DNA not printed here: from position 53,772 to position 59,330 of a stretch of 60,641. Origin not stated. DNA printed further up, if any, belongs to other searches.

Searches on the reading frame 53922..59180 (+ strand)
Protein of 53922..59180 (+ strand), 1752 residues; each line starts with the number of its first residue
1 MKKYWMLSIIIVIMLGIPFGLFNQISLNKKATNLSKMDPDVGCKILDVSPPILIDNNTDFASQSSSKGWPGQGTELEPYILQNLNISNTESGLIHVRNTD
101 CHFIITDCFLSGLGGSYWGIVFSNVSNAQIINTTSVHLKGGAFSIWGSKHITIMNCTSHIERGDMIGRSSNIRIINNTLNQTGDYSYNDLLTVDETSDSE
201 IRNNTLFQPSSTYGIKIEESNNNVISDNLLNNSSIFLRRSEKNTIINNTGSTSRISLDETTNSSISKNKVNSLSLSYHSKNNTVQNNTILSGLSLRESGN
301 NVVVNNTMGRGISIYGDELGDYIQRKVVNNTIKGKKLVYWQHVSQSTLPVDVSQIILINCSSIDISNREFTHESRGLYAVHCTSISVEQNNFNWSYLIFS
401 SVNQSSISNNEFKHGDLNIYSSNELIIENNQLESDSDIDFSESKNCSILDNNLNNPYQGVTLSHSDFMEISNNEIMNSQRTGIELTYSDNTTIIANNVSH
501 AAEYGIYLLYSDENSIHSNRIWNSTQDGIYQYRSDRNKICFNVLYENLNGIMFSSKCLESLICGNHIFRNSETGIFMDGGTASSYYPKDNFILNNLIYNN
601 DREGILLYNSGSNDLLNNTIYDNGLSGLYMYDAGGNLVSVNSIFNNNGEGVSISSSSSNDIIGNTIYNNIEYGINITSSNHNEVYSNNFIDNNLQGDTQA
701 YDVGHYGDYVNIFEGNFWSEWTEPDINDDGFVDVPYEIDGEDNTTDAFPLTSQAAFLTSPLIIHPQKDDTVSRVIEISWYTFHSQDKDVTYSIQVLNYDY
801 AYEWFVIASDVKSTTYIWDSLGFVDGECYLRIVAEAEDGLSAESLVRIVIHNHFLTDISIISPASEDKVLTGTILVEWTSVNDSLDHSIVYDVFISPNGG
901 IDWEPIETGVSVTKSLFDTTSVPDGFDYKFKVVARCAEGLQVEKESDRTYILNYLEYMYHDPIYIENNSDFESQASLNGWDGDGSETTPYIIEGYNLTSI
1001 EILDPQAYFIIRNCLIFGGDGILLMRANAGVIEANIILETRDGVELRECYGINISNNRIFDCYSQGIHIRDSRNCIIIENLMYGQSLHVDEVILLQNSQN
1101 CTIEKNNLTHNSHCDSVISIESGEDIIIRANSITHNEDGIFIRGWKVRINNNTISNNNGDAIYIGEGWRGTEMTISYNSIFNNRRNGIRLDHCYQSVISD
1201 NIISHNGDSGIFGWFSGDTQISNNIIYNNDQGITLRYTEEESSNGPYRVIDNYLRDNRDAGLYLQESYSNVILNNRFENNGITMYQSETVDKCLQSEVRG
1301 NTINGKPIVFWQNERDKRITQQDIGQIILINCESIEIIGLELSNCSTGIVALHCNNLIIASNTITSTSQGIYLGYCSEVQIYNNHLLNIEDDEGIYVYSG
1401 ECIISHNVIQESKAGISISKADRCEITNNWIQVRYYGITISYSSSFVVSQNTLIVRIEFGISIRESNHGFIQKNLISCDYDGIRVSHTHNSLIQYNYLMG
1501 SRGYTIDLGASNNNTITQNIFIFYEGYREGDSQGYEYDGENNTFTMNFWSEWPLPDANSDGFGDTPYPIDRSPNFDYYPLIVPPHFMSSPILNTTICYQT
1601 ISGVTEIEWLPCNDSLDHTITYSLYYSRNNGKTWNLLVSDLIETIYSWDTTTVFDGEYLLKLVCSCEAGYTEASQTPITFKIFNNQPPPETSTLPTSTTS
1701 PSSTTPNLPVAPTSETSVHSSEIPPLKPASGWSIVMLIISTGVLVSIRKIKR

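Call 51: search_protein_families(library=pfam, proteins=[window:53922-59180:+], max_evalue=0.001)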
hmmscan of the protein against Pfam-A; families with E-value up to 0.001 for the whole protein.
window:53922-59180:+ (1752 aa): 2 families
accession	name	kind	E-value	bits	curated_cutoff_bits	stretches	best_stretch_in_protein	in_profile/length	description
PF05048.19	NosD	-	3.9e-96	321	23.6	9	422-573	25-175/212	Periplasmic copper-binding protein (NosD)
PF13229.12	Beta_helix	-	1.9e-93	310.7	25.9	9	1093-1238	3-147/158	Right handed beta helix region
